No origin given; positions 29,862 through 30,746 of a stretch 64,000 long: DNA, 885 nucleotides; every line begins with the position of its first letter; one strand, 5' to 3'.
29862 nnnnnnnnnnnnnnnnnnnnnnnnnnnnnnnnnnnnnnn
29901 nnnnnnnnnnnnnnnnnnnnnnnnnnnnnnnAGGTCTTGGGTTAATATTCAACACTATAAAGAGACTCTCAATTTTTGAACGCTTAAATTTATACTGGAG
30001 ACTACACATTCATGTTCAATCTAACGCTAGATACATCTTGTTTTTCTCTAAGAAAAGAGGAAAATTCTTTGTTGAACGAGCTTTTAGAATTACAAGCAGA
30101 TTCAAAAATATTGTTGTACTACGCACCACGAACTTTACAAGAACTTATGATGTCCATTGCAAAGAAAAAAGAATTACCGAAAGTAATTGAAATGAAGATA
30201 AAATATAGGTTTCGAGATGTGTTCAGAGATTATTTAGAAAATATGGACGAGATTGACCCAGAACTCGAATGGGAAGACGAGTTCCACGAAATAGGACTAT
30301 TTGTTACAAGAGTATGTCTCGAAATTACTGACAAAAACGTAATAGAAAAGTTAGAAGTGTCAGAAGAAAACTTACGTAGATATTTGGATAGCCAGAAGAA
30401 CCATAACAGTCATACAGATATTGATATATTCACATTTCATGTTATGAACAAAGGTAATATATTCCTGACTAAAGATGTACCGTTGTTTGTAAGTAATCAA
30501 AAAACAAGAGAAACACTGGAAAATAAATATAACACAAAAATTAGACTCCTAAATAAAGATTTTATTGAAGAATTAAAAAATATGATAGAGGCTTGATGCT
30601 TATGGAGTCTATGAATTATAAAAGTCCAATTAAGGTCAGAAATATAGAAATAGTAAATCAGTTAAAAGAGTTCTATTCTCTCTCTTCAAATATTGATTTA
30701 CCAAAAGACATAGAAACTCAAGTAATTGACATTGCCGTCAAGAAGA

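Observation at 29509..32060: AT-rich island beside tRNA-Ala carrying an overlapping PIN-like / PD-(D/E)xK nuclease gene pair (candidate novel defence or toxin module)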

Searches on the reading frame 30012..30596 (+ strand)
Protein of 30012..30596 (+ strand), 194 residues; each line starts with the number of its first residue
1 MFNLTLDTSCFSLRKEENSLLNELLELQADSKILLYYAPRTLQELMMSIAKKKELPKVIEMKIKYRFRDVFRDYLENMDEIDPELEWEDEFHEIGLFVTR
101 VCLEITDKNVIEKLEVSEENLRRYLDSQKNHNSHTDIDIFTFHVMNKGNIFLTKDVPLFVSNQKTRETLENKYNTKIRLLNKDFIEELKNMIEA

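Call 12: search_protein_families(library=pfam, proteins=[window:30012-30596:+], max_evalue=0.1)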
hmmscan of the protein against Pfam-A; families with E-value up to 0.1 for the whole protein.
window:30012-30596:+ (194 aa): 0 families

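Call 13: search_protein_families(library=padloc, proteins=[window:30012-30596:+], max_evalue=0.1)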
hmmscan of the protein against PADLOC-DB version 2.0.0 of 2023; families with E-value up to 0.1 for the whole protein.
window:30012-30596:+ (194 aa): 0 families

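Call 14: search_protein_families(library=ncbifam, proteins=[window:30012-30596:+], max_evalue=0.1)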
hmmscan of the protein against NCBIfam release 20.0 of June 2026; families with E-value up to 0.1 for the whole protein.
window:30012-30596:+ (194 aa): 0 families

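Call 16: find_homologous_proteins(query=window:30012-30593:+, max_evalue=0.001)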
Query window:30012-30593:+ (194 aa): 5 proteins with E <= 0.001 among 413 candidates.
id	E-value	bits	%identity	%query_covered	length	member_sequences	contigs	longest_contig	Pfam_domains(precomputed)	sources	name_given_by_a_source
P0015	1.7e-119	414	100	100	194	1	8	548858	-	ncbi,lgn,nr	ncbi:MAG: hypothetical protein HYU56_02390 [Candidatus Aenigmarchaeota archaeon]|nr:hypothetical pro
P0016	2.0e-80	287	68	98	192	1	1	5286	-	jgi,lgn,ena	-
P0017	1.9e-7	49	31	98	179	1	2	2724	-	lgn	-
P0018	7.1e-6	44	27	100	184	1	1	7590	-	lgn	-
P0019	6.7e-5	41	26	98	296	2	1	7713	PF00583.32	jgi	-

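Call 19: find_encoding_contigs(protein=P0016, flank=6000, max_places=2)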
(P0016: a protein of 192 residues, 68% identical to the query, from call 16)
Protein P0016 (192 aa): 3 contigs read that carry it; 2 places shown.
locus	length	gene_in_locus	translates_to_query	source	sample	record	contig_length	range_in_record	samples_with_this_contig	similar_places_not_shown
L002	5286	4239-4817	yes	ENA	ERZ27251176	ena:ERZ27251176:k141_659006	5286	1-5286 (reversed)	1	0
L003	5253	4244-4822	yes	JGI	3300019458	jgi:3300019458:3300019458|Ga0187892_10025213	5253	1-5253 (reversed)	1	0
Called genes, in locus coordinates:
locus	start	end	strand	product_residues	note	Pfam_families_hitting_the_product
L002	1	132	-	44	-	?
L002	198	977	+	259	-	PF01555:N6_N4_Mtase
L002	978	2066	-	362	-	-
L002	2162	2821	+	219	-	PF05315:ICEA (weak)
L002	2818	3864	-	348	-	PF14359:DUF4406 (faint), PF24963:DUF7768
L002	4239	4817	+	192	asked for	-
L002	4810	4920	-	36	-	-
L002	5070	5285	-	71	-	?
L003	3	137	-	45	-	?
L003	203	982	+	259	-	PF01555:N6_N4_Mtase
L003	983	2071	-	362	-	-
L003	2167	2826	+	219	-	PF05315:ICEA (weak)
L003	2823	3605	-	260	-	PF14359:DUF4406 (weak), PF24963:DUF7768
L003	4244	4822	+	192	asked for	-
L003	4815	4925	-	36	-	-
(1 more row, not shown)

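Call 25: find_homologous_proteins(query=A2, max_evalue=0.01)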
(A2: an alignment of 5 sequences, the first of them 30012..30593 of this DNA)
Query A2 (5 sequences) (194 aa, profile of the alignment): 13 proteins with E <= 0.01 among 7100 candidates.
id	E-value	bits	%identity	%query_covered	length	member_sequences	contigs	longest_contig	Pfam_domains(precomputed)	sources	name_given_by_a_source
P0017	1.5e-73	265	31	98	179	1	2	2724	-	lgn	-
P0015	2.8e-69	251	100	100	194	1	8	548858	-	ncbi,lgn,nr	ncbi:MAG: hypothetical protein HYU56_02390 [Candidatus Aenigmarchaeota archaeon]|nr:hypothetical pro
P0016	6.7e-68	247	68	98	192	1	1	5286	-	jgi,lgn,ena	-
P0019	1.9e-66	242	26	98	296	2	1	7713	PF00583.32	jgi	-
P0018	1.2e-65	239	27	100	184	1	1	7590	-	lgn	-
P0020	2.1e-62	229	30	97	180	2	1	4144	-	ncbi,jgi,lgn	-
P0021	3.5e-50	189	33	100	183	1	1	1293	-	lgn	-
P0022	2.6e-43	166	25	99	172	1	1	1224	-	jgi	jgi:hypothetical protein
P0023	6.1e-41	159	27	98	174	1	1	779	-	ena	-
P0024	9.1e-38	148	29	99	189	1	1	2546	-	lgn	-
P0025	2.9e-36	143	40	33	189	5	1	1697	-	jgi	-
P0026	3.0e-35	140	29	97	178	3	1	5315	-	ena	-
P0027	5.9e-26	110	31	100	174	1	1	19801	-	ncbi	-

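Call 27: find_encoding_contigs(protein=P0027, flank=6000, max_places=2)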
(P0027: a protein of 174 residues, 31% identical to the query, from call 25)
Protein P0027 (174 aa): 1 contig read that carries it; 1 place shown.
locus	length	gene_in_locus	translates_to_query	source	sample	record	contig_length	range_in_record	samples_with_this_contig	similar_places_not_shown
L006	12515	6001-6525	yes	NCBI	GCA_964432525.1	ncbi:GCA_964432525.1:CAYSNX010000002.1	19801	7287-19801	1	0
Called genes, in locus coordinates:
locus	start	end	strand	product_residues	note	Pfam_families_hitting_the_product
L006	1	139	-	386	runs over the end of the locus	PF00108:Thiolase_N, PF22691:Thiolase_C_1, PF02803:Thiolase_C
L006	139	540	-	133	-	-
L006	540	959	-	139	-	-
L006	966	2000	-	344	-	PF08540:HMG_CoA_synt_C (faint), PF08541:ACP_syn_III_C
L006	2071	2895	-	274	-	PF01944:SpoIIM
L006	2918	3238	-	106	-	-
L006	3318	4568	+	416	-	PF00368:HMG-CoA_red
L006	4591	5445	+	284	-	PF05148:Methyltransf_8 (faint), PF13489:Methyltransf_23 (weak), PF13847:Methyltransf_31, PF08241:Methyltransf_11, PF13649:Methyltransf_25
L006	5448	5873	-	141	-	-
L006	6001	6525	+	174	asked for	-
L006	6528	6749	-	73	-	-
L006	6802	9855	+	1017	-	PF00580:UvrD-helicase, PF01443:Viral_helicase1 (faint), PF13245:AAA_19, PF13604:AAA_30 (faint), PF13361:UvrD_C, PF13538:UvrD_C_2 (faint), PF12705:PDDEXK_1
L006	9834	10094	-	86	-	-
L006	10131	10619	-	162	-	-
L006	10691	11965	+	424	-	PF04471:Mrr_cat (weak)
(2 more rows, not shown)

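Call 28: find_encoding_contigs(protein=P0019, flank=6000, max_places=2)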
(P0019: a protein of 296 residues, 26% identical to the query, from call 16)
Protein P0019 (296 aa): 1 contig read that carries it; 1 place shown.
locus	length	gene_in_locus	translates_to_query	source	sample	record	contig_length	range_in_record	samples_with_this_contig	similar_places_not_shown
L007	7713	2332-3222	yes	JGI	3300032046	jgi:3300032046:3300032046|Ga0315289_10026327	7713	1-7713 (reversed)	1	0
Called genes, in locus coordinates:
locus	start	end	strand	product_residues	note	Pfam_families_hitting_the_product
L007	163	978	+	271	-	-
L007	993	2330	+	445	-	PF13683:rve_3 (faint), PF00665:rve, PF13610:DDE_Tnp_IS240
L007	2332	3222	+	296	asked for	PF00583:Acetyltransf_1 (weak)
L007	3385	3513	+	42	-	-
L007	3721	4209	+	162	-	-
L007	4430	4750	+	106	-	-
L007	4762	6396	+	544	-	PF04055:Radical_SAM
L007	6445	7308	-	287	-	PF00801:PKD, PF18911:PKD_4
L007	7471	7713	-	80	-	?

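Call 44: predict_structure(alignment_id=A3)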
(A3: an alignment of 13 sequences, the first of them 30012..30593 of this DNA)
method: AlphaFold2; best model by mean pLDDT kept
length: 194 residues; sequences in the alignment: 13
mean_pLDDT: 76.2   pTM: 0.71
mean pLDDT of the five models: 76.2, 75.2, 69.6, 62.5, 60.7
residues with pLDDT >= 90: 48; 70-90: 70; 50-70: 73; < 50: 3
segments of 3 or more residues with pLDDT < 50: none
pLDDT, mean of each block of 10 residues (from residue 1): 88 74 89 81 65 74 64 55 59 79 66 61 62 73 89 84 89 94 95 93
secondary structure, 60 per line:
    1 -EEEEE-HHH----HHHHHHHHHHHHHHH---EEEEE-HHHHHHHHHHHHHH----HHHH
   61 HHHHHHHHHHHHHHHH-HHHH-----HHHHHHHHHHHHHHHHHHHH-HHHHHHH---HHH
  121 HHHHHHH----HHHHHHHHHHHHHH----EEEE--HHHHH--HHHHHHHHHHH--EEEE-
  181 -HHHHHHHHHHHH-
elements in order: E2-6 H15-29 E33-37 H39-52 H57-76 H78-81 H87-106 H108-114 H118-127 H132-145 E150-153 H156-160 H163-173 E176-179 H182-193

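Call 51: find_related_loci(query=A3, collection=viral_contigs, flank=5000)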
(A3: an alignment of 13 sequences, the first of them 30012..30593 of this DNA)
Query A3 (194 aa) in viral_contigs; peptide patterns used: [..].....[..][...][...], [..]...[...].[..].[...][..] (x = any residue, [..] = any of these).
46 stretches matched a pattern, but none encodes a relative of the query by tblastn (E <= 1e-3).

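Call 61: search_solved_structures(query=A3, max_evalue=1, show_alignments=2)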
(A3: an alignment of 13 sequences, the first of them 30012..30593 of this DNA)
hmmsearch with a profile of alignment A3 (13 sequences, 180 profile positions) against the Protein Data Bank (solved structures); distinct sequences matched with E-value up to 1: 1.
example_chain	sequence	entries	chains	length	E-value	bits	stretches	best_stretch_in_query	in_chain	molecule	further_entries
7eyo_A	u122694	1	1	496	0.23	15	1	15-101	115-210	Hyaluronoglucuronidase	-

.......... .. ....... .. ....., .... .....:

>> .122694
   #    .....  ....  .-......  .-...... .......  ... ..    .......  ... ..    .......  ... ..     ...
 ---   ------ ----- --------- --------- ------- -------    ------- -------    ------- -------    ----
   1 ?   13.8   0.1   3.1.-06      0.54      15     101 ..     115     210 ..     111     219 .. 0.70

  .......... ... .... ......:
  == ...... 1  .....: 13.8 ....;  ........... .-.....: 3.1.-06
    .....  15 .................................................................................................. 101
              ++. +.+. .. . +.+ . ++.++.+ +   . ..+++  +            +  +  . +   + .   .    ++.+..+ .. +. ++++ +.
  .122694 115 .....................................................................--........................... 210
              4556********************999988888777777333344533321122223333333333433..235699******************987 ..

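Call 62: search_protein_families(library=phrogs, proteins=[window:30012-30596:+], max_evalue=0.1)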
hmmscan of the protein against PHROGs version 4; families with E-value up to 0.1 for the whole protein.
window:30012-30596:+ (194 aa): 0 families

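Call 63: search_protein_families(library=pfam, alignment_id=A3, max_evalue=1)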
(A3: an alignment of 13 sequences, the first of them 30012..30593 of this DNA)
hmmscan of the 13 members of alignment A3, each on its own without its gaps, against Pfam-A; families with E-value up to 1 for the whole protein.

A. member 1, window:30012-30593:+ (194 aa): 0 families

B. families by the number of members that match (of 13 scanned): 19 families
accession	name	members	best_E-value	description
PF10436.14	BCDHK_Adom3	2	0.034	Mitochondrial branched-chain alpha-ketoacid dehydrogenase kinase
PF15649.12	Tox-REase-7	2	0.2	Restriction endonuclease fold toxin 7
PF00583.31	Acetyltransf_1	1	3e-07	Acetyltransferase (GNAT) family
PF04242.18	DUF424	1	0.0073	Protein of unknown function (DUF424)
PF25028.1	FnI_RECK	1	0.035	RECK, fibronectin type I module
PF16289.11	PIN_12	1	0.035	PIN domain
PF16230.10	DUF4889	1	0.043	Domain of unknown function (DUF4889)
PF04839.18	PSRP-3_Ycf65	1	0.044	Plastid and cyanobacterial ribosomal protein (PSRP-3 / Ycf65)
PF18160.6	SLATT_5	1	0.049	SMODS and SLOG-associating 2TM effector domain family 5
PF01023.25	S_100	1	0.054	S-100/ICaBP type calcium binding domain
PF15889.10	DUF4738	1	0.059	Domain of unknown function (DUF4738)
PF13470.12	PIN_3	1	0.06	PIN domain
PF19280.4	CERK_C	1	0.097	Ceramide kinase C-terminal domain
PF11884.13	DUF3404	1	0.097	Domain of unknown function (DUF3404)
PF10818.13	SecM_small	1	0.1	secA translation cis-regulator SecM, small type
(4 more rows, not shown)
